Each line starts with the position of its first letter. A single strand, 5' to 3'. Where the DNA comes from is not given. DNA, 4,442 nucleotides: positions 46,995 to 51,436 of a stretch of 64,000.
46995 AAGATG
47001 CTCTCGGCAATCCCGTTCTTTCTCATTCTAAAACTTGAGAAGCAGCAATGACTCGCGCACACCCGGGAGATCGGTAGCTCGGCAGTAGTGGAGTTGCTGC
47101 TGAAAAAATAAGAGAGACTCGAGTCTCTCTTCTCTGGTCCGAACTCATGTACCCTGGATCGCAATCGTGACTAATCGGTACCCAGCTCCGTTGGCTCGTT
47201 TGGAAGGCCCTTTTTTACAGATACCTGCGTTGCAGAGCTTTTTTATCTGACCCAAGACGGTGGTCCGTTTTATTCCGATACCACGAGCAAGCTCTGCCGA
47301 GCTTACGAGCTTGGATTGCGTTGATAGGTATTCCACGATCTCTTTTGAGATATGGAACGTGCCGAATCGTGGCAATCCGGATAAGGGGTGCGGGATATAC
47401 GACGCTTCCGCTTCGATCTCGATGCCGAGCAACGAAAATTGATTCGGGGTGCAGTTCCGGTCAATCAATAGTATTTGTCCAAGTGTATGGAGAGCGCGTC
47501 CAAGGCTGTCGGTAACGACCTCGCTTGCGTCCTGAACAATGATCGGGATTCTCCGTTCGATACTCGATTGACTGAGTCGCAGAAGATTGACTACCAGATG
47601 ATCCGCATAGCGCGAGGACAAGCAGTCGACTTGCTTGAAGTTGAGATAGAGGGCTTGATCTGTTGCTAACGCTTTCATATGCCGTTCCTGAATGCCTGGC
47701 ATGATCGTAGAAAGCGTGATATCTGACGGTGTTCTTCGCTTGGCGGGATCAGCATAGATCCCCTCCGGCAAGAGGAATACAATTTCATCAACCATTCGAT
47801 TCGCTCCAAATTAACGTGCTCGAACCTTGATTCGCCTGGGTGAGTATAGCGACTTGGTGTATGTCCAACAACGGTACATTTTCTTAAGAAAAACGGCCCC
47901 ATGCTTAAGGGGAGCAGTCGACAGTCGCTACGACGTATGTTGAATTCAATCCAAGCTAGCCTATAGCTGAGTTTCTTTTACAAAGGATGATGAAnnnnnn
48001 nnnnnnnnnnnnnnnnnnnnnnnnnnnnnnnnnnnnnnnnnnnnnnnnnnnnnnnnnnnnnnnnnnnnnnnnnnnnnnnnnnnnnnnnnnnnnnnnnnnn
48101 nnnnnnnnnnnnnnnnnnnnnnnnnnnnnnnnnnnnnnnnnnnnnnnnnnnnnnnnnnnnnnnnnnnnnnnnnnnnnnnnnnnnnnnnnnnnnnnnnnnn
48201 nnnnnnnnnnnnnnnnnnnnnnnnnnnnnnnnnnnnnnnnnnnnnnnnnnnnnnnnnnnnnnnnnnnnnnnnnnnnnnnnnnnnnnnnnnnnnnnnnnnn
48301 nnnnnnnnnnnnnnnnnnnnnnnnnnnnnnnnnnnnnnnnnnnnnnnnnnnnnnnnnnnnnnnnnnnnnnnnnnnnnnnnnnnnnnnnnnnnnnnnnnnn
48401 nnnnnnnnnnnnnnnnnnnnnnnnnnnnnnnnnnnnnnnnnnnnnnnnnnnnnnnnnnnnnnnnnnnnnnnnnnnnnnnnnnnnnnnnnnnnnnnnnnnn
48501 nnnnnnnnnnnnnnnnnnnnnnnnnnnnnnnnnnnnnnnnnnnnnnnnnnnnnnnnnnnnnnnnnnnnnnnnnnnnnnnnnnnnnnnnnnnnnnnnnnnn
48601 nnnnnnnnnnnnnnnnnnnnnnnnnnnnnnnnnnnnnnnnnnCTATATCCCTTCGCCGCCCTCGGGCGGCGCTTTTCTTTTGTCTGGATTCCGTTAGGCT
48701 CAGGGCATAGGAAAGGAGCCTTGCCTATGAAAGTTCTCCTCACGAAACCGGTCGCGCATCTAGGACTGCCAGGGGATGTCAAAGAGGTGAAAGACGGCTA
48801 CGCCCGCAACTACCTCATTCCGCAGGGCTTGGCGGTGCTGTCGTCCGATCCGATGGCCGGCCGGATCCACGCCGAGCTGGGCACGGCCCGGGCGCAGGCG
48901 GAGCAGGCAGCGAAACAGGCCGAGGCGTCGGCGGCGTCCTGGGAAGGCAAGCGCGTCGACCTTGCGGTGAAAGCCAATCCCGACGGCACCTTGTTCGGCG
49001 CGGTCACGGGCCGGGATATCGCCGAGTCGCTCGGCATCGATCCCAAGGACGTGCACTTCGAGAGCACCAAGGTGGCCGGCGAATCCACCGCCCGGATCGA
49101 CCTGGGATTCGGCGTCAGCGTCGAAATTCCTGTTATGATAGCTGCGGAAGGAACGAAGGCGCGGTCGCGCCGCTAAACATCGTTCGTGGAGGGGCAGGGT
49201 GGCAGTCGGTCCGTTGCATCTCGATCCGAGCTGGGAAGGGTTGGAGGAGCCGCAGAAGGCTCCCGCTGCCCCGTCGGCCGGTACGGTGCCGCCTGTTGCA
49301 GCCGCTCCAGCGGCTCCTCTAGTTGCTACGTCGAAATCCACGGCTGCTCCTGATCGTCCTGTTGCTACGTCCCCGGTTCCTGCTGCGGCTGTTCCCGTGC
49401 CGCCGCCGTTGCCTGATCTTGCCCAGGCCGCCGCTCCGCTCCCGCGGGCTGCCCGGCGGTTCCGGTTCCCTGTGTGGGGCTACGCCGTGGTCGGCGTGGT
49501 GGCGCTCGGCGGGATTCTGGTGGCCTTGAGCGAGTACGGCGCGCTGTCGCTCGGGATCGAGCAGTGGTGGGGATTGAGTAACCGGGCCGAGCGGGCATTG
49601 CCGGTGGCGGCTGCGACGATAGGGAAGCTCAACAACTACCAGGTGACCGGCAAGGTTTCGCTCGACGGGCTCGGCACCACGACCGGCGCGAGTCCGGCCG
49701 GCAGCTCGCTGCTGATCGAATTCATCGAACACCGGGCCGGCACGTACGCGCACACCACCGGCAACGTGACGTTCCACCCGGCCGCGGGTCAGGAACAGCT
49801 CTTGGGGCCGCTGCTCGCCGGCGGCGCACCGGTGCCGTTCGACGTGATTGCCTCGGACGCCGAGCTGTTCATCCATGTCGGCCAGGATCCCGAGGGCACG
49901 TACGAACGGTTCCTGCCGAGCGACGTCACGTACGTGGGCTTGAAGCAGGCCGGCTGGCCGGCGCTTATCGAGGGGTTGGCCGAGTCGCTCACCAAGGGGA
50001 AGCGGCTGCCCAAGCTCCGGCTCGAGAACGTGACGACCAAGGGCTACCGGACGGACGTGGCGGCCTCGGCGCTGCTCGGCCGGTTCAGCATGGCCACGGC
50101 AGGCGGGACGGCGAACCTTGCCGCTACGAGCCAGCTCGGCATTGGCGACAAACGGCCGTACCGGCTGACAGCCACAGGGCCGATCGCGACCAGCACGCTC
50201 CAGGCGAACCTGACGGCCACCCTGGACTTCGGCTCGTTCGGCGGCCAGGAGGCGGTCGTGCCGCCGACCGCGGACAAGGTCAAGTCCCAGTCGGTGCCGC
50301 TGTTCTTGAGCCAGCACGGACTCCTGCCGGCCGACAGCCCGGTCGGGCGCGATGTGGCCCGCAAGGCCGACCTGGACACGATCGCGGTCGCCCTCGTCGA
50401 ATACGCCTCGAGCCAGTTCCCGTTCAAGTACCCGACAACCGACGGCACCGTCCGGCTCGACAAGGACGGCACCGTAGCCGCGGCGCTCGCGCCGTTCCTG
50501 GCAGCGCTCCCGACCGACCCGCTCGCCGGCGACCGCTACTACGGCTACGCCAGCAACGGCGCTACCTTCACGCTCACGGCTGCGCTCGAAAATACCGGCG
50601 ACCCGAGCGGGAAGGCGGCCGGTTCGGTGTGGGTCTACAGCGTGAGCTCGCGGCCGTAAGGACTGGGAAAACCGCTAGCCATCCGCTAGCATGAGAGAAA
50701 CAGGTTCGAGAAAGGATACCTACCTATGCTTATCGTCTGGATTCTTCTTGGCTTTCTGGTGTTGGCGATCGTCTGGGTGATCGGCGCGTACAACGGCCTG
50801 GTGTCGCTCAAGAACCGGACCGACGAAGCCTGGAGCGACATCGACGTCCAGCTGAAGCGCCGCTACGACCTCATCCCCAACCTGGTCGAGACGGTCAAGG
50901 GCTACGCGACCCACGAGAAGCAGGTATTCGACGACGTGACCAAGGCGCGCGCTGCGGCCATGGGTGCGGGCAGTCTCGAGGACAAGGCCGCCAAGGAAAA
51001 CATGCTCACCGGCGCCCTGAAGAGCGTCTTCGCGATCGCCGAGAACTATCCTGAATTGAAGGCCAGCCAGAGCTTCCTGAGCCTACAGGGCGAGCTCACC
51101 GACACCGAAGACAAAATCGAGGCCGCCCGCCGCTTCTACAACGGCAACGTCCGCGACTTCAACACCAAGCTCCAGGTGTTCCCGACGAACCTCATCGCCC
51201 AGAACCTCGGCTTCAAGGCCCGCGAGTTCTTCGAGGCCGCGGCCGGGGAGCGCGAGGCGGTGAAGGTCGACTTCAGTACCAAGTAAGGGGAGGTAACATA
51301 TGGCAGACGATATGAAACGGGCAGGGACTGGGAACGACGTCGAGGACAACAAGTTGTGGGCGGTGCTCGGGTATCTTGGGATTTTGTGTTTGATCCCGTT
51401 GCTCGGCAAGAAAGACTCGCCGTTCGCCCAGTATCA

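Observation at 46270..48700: Low-GC island 1: SAM methyltransferase plus a divergent pair of paralogous two-domain/winged-helix genes around a palindrome-rich intergenic region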

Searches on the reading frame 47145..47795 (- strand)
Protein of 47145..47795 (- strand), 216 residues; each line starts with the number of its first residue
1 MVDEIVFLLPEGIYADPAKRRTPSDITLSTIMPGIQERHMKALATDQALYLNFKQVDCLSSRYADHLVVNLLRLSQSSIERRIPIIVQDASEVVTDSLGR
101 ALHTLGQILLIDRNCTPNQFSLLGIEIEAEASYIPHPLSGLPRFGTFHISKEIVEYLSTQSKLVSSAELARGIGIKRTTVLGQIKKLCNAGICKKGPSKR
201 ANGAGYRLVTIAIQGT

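Call 4: search_protein_families(library=pfam, proteins=[window:47145-47795:-], max_evalue=1)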
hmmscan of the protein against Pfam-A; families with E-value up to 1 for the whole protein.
window:47145-47795:- (216 aa): 11 families
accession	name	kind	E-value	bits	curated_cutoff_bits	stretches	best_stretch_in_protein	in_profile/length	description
PF13412.12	HTH_24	-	0.0001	22.2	21.9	1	150-192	5-46/48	Winged helix-turn-helix DNA-binding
PF08279.18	HTH_11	-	0.00016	21.9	25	1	151-191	3-43/55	HTH domain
PF12840.13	HTH_20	-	0.027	14.9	27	1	152-191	8-46/51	Helix-turn-helix domain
PF02082.26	Rrf2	-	0.028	15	30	1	152-208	10-65/132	Iron-dependent Transcriptional regulator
PF01022.26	HTH_5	-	0.044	14.1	22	1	152-192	6-44/47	Bacterial regulatory protein, arsR family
PF18552.7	PheRS_DBD1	-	0.087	13.1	26.2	1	147-191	3-46/59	PheRS DNA binding domain 1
PF01047.28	MarR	-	0.088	13.1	24.6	1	165-198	19-52/59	MarR family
PF13545.12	HTH_Crp_2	-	0.14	12.5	27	1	164-196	23-56/70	Crp-like helix-turn-helix domain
PF12802.13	MarR_2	-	0.17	12.5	27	1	157-192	14-49/61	MarR family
PF09202.17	Rio2_N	-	0.18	12.6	27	1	154-209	15-67/82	Rio2, N-terminal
PF13404.12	HTH_AsnC-type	-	0.23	11.8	27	0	165-187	19-41/42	AsnC-type helix-turn-helix domain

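Call 5: search_protein_families(library=padloc, proteins=[window:47145-47795:-], max_evalue=1)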
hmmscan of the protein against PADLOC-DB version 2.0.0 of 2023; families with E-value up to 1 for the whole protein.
window:47145-47795:- (216 aa): 8 families
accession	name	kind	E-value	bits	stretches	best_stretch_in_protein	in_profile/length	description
PDLC01434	CasR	-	0.0033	15.3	1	149-195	126-173/191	"CAS-I,CAS-II,CAS-III,CAS-IV,CAS-V,CAS-VI; associated_signaling"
PDLC01857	CARF3--CARF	-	0.0051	14.5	1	148-198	128-178/201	-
PDLC01268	CasR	-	0.012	13.6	1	150-198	126-169/179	"CAS-I,CAS-II,CAS-III,CAS-IV,CAS-V,CAS-VI; associated_signaling"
PDLC01866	CARF3--CARF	-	0.012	13.5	1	149-202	140-192/207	-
PDLC01853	CARF3--CARF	-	0.012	13.3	1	150-199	140-190/209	-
PDLC01858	CARF3--CARF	-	0.023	12.6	1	150-195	146-189/204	-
PDLC01870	CARF3--CARF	-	0.023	12.5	1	150-195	138-183/228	-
PDLC01850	CARF3--CARF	-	0.029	12.3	1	125-195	119-191/209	-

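Call 8: find_homologous_proteins(query=window:47145-47795:-, max_evalue=0.001)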
Query window:47145-47795:- (216 aa): 1 proteins with E <= 0.001 among 318 candidates.
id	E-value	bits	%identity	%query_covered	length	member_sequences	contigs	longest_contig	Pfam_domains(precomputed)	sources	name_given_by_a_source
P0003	2.1e-135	467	100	100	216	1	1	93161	-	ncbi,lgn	-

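Call 22: search_protein_families(library=ncbifam, proteins=[window:47145-47795:-], max_evalue=1)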
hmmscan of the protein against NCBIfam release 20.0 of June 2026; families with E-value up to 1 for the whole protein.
window:47145-47795:- (216 aa): 9 families
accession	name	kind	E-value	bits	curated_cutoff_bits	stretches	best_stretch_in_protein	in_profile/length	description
NF008846.0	PRK11886.1-1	equivalog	0.0023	17.3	353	1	150-209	4-59/312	bifunctional biotin--[acetyl-CoA-carboxylase] ligase/biotin operon repressor BirA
NF053758.1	ChrTpTrnRegChrS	equivalog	0.015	15.1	250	1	148-195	14-60/158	chromate efflux transcriptional regulator ChrS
NF046008.1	ICE_MAGa4850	equivalog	0.02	14.9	55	1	153-193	52-91/233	MAGa4850 family ICE element protein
NF040939.2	trans_reg_lrs14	equivalog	0.031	14.3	90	1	153-197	26-70/103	Lrs14 family HTH-type transcriptional regulator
TIGR02944.1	suf_reg_Xantho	equivalog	0.036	14.5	110.65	1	159-210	21-69/130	SUF system Fe-S cluster assembly regulator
NF008850.0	PRK11886.1-5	equivalog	0.071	12.3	489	1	150-208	8-61/320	bifunctional biotin--[acetyl-CoA-carboxylase] ligase/biotin operon repressor BirA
TIGR01884.1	cas_HTH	subfamily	0.077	12.4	60.2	1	149-195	143-188/202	CRISPR-associated CARF protein Csa3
NF053606.1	Sta1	subfamily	0.12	12.5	80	1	153-203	25-74/100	Sta1 family transcriptional regulator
NF040820.1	trans_reg_LrpA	equivalog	0.15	12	250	1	153-212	9-68/141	HTH-type transcriptional regulator LrpA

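Call 23: search_protein_families(library=phrogs, proteins=[window:47145-47795:-], max_evalue=1)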
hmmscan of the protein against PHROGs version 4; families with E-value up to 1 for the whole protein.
window:47145-47795:- (216 aa): 5 families
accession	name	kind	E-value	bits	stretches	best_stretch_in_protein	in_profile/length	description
phrog_1123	-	unknown function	0.0099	16.7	1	151-203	34-86/112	-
phrog_142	-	moron, auxiliary metabolic gene and host takeover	0.066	14.3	1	149-193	13-56/116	Ren-like exclusion protein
phrog_678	-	DNA, RNA and nucleotide metabolism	0.18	12.3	1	164-208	86-134/346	replication initiation O-like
phrog_1687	-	transcription regulation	0.24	12.4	1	150-195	68-112/162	MarR family transcrition regulator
phrog_3396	-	DNA, RNA and nucleotide metabolism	0.39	11.2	1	164-208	58-102/229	segregation and condensation complex subunit ScpB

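Call 30: search_dna_similar(query=window:47145-47795:-, collection=plasmids, mode=protein, max_evalue=0.01)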
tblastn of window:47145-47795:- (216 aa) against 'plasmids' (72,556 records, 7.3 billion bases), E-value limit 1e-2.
No match.

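Call 61: predict_structure(alignment_id=A4)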
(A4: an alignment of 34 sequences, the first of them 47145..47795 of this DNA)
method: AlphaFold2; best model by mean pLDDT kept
length: 216 residues; sequences in the alignment: 34
mean_pLDDT: 83.5   pTM: 0.79
mean pLDDT of the five models: 83.5, 82.3, 81.7, 81.5, 78.5
residues with pLDDT >= 90: 113; 70-90: 69; 50-70: 14; < 50: 20
segments of 3 or more residues with pLDDT < 50: 128-136, 140-144, 211-216
pLDDT, mean of each block of 10 residues (from residue 1): 86 83 84 96 92 96 95 89 92 95 93 80 71 48 60 89 90 93 91 83 73 41
secondary structure, 60 per line:
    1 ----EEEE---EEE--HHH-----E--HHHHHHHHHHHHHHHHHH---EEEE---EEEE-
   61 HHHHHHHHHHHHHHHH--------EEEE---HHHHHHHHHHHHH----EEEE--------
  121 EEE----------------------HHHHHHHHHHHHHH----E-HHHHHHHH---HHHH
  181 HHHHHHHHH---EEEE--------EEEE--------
elements in order: E5-8 E12-14 H28-45 E49-52 E56-59 H61-76 E85-88 H92-104 E109-112 E121-123 H146-159 H166-173 H177-189 E193-196 E205-208
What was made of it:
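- The AF2 model of A has pLDDT 83.5 with STAS-like topology plus a wHTH (call 61). The fold of A is predicted with confidence (call 61).
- Tried and rejected: A novel N-terminal extension: the F-x-P-x-G-x-Y motif is simply the beta1-beta2 hairpin of the STAS fold (call 61).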

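Call 64: fold_search(model_id=the predicted structure, library=pdb)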
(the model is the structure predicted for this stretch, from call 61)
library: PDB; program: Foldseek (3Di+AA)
matches with E <= 10: 1559; with E <= 0.001: 0
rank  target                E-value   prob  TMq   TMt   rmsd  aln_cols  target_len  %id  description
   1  2zme_A                4.4e-03  1.00  0.27  0.27   8.6       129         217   14  Integrated structural and functional model of the human ESCRT-II complex (released 2008-11-04)
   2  5ey2_C                7.5e-03  1.00  0.24  0.22   3.5        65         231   20  Crystal structure of CodY from Bacillus cereus (released 2016-09-14)
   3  4lmy_B                8.0e-03  1.00  0.26  0.35   2.0        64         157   17  Structure of GAS PerR-Zn-Zn (released 2014-04-02)
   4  6j05_B                8.5e-03  1.00  0.23  0.51   2.9        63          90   21  Structures of two ArsR As(III)-responsive repressors: implications for the mechanism of derepression (released 2019-07-03)
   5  1r22_B                9.0e-03  1.00  0.23  0.47   5.7        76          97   18  Crystal structure of the cyanobacterial metallothionein repressor SmtB (C14S/C61S/C121S mutant) in the Zn2alpha5-form (released 2004-05-18)
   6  9a6f_A                1.0e-02  1.00  0.25  0.21   2.8        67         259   19  Integrative model of CODY-YPPF by crosslinking MS and deep learning (released 2024-09-18)
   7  4i7h_A                1.1e-02  1.00  0.26  0.38   1.6        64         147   17  Structural basis for peroxide sensing and gene regulation by PerR from Streptococcus pyogenes (released 2013-05-08)
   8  2d1h_A                1.1e-02  1.00  0.23  0.45   2.9        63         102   24  Crystal structure of ST1889 protein from thermoacidophilic archaeon Sulfolobus tokodaii (released 2006-09-05)
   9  8cli_A                1.1e-02  0.99  0.27  0.11  13.4       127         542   16  TFIIIC TauB-DNA monomer (released 2023-06-21)
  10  8c7t_A                1.2e-02  1.00  0.24  0.21   3.3        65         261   23  Unliganded transcriptional pleiotropic repressor CodY from Enterococcus faecalis (released 2023-06-28)
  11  3lmm_B                1.4e-02  0.99  0.23  0.10   5.5        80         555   18  Crystal Structure of the DIP2311 protein from Corynebacterium diphtheriae, Northeast Structural Genomics Consortium Ta (released 2010-02-16)
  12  6cdb_B                1.5e-02  1.00  0.26  0.58   1.7        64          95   20  Crystal Structure of V66L CzrA in the Zn(II)bound state (released 2018-07-11)
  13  2fe3_A                1.5e-02  1.00  0.25  0.38   2.5        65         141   12  The crystal structure of bacillus subtilis PerR-Zn reveals a novel Zn(Cys)4 Structural redox switch (released 2006-12-19)
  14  2p4w_A                1.5e-02  1.00  0.25  0.27   2.6        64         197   23  Crystal structure of heat shock regulator from Pyrococcus furiosus (released 2007-03-27)
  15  2p4w_B                1.6e-02  1.00  0.25  0.27   2.4        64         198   22  Crystal structure of heat shock regulator from Pyrococcus furiosus (released 2007-03-27)
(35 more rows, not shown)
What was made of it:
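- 47145..47795 (-): Gene A: a STAS-wHTH protein (216 aa) with a divergent recognition helix (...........) and a 20-aa disordered linker insert. Foldseek finds STAS domains at ranks 47 and 49 (call 64).
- Closest known: SpoIIAA/RsbV anti-sigma-factor antagonists. Same: They share the STAS fold, with a hydroxyl residue at the N-terminus of helix alpha2 (calls 61, 64).
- Foldseek hits STAS domains (call 64).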

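Call 74: find_encoding_contigs(protein=window:47145-47795:-, flank=2000, max_places=3)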
Protein window:47145-47795:- (216 aa): no gene with exactly this product is on record in the collection.

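Call 85: fold_search(model_id=the predicted structure, library=viral)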
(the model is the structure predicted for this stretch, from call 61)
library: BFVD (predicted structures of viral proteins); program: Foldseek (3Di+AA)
matches with E <= 10: 1540; with E <= 0.001: 4
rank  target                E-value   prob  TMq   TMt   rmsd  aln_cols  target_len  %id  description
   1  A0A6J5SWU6            6.5e-05  0.99  0.27  0.20  19.6       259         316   16  AAA domain containing protein (Fragment) [uncultured Caudovirales phage]
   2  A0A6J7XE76            1.6e-04  0.99  0.29  0.18  18.2       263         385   15  AAA domain containing protein [uncultured Caudovirales phage]
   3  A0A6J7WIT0            5.1e-04  0.93  0.27  0.11  18.3       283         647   12  Prim_Pol domain containing protein (Fragment) [uncultured Caudovirales phage]
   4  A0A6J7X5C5            5.8e-04  0.96  0.29  0.15  18.1       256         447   12  AAA domain containing protein [uncultured Caudovirales phage]
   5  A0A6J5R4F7            2.0e-03  1.00  0.25  0.44  17.8       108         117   20  Uncharacterized protein [uncultured Caudovirales phage]
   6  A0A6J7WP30            2.1e-03  0.77  0.24  0.09  15.3       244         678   14  AAA domain containing protein [uncultured Caudovirales phage]
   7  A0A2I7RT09            2.4e-03  1.00  0.26  0.31   2.2        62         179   26  (no name in the UniProt tables at hand)
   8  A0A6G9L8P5            3.0e-03  1.00  0.26  0.25   5.3        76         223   22  (no name in the UniProt tables at hand)
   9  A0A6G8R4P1            3.2e-03  1.00  0.26  0.43   2.4        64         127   19  (no name in the UniProt tables at hand)
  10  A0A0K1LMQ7            3.6e-03  1.00  0.27  0.20   5.4        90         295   18  DNA-binding protein [Caulobacter phage Sansa]
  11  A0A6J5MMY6            3.6e-03  0.90  0.26  0.10  17.6       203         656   10  Primase, C-terminal 2 [uncultured Caudovirales phage]
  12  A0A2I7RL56            4.1e-03  1.00  0.25  0.29  10.7        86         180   17  (no name in the UniProt tables at hand)
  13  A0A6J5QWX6            4.6e-03  1.00  0.23  0.30   4.0        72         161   28  Helix-turn-helix domain containing protein [uncultured Caudovirales phage]
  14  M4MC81                5.2e-03  1.00  0.26  0.47   9.8        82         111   27  (no name in the UniProt tables at hand)
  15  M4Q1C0                5.5e-03  1.00  0.26  0.34   2.8        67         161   18  (no name in the UniProt tables at hand)
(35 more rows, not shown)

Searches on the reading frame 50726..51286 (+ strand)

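Call 76: search_protein_families(library=pfam, proteins=[window:50726-51286:+], max_evalue=0.0001)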
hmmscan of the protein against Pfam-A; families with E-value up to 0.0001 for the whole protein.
window:50726-51286:+ (186 aa): 1 family
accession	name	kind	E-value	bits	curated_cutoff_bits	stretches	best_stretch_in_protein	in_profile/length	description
PF04011.17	LemA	-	6.3e-62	208.2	26.2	1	35-183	1-149/149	LemA family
